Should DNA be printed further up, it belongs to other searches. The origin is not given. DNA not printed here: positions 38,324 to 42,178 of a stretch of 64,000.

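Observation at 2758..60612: Dispersed family of head-to-tail 21-nt units filling many intergenic regions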

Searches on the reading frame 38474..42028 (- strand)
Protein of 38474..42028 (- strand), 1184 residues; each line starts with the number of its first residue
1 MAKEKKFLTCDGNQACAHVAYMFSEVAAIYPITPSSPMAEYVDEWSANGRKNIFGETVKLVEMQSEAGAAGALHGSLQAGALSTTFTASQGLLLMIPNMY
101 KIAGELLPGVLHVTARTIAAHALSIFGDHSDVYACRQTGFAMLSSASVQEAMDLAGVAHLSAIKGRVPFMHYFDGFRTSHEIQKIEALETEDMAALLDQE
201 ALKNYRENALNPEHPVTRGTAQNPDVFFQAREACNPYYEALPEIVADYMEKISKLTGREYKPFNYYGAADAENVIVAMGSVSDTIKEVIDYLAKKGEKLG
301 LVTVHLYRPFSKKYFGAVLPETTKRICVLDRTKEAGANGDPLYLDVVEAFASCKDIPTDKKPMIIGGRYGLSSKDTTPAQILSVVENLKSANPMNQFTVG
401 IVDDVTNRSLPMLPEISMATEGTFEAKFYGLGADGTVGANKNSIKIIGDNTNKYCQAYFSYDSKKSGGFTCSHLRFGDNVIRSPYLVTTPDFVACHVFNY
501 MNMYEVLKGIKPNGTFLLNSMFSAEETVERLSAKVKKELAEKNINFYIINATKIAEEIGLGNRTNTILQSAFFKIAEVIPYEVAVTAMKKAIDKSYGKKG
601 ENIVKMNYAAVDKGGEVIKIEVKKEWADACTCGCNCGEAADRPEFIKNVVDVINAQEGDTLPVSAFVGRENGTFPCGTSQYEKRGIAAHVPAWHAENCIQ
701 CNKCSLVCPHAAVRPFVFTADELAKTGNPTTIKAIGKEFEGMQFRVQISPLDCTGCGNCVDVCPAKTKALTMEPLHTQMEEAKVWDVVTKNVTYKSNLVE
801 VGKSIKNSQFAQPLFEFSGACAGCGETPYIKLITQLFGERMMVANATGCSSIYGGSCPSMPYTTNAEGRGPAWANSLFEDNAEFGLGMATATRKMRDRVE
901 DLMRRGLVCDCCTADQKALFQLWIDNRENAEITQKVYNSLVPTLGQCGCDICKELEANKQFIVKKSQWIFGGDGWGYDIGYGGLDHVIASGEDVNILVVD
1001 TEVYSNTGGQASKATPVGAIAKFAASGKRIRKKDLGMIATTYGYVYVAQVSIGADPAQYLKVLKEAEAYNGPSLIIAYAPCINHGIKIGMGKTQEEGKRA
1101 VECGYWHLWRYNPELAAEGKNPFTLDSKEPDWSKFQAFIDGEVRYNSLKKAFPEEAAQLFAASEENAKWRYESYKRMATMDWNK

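Call 66: search_protein_families(library=pfam, proteins=[window:38474-42028:-], max_evalue=0.00001)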
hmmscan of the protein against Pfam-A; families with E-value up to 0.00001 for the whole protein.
window:38474-42028:- (1184 aa): 10 families
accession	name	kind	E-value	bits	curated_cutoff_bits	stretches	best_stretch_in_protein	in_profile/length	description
PF01855.24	POR_N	-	4.9e-82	275.6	27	1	19-249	2-230/231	Pyruvate flavodoxin/ferredoxin oxidoreductase, thiamine diP-bdg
PF01558.24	POR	-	6.7e-31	108.2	27.4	1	432-614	1-171/173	Pyruvate ferredoxin/flavodoxin oxidoreductase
PF10371.14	EKR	-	6.7e-22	77.5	27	1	640-687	10-55/55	Domain of unknown function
PF17147.9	PFOR_II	-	3.1e-15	56.8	27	1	271-352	1-80/102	Pyruvate:ferredoxin oxidoreductase core domain II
PF13237.11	Fer4_10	-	4.3e-11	43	25.5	1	695-764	6-53/53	4Fe-4S dicluster domain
PF12838.12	Fer4_7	-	4e-10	40.4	27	1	697-766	1-51/52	4Fe-4S dicluster domain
PF13183.11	Fer4_8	-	1.9e-08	35.1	27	1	695-766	2-67/68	4Fe-4S dicluster domain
PF02775.26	TPP_enzyme_C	-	4.3e-08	33.5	21.9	1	966-1076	48-150/151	Thiamine pyrophosphate enzyme, C-terminal TPP binding domain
PF00037.32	Fer4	-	8.6e-08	32.1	21.1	0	747-765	2-20/24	4Fe-4S binding domain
PF13484.11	Fer4_16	-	1.8e-06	29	30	1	697-765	1-65/66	4Fe-4S double cluster binding domain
